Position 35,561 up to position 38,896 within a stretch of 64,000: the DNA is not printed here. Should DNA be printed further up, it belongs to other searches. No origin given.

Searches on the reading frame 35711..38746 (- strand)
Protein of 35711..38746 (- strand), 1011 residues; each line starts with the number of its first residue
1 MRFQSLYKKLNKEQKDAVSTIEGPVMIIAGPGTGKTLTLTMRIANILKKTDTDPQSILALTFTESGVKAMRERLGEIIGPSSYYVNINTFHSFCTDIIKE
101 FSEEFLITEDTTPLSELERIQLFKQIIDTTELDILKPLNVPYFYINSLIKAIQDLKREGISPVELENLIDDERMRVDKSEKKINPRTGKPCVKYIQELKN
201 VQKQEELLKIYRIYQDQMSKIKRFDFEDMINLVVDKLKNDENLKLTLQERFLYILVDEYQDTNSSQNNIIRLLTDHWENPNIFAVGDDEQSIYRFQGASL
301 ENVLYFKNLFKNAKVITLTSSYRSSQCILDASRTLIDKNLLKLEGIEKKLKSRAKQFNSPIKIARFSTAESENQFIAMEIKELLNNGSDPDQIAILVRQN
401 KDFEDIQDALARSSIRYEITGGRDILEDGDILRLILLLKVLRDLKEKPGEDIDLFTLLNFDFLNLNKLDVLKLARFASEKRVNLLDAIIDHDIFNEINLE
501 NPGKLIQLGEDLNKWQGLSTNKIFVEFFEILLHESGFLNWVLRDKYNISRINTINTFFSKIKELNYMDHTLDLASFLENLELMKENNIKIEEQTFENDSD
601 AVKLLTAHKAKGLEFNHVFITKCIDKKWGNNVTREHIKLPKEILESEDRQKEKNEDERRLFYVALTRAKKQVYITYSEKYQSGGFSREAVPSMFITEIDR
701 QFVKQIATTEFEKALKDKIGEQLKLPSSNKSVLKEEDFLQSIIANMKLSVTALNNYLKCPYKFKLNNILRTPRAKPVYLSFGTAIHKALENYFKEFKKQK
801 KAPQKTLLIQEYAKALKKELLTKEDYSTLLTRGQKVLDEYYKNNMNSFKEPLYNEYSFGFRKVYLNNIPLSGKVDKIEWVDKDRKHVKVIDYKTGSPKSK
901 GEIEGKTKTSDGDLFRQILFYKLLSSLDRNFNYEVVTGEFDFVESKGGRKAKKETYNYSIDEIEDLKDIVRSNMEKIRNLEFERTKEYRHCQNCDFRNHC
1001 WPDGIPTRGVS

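Call 57: search_protein_families(library=pfam, proteins=[window:35711-38746:-], max_evalue=0.0001)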
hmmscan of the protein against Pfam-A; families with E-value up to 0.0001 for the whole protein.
window:35711-38746:- (1011 aa): 8 families
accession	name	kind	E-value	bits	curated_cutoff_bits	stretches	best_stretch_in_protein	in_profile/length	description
PF00580.27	UvrD-helicase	-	8.8e-66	222.8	23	1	10-310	1-270/271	UvrD/REP helicase N-terminal domain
PF13361.12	UvrD_C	-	3.5e-40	139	25.6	1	316-678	1-349/350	UvrD-like helicase C-terminal domain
PF12705.13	PDDEXK_1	-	2e-29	103.7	22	1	747-1000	1-246/247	PD-(D/E)XK nuclease superfamily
PF13245.12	AAA_19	-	1.4e-20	74.3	25.1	1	14-295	1-133/134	AAA domain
PF13538.12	UvrD_C_2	-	1.5e-11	44.4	27.4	1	652-674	29-51/52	UvrD-like helicase C-terminal domain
PF13087.12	AAA_12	-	3.4e-06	27.2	27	0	163-223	67-127/195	AAA domain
PF01443.25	Viral_helicase1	-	1.3e-05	25.6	21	0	600-674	175-226/228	Viral superfamily 1 RNA helicase core domain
PF01930.23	Cas_Cas4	-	6.2e-05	23.6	22.7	0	861-1002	47-160/160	Domain of unknown function DUF83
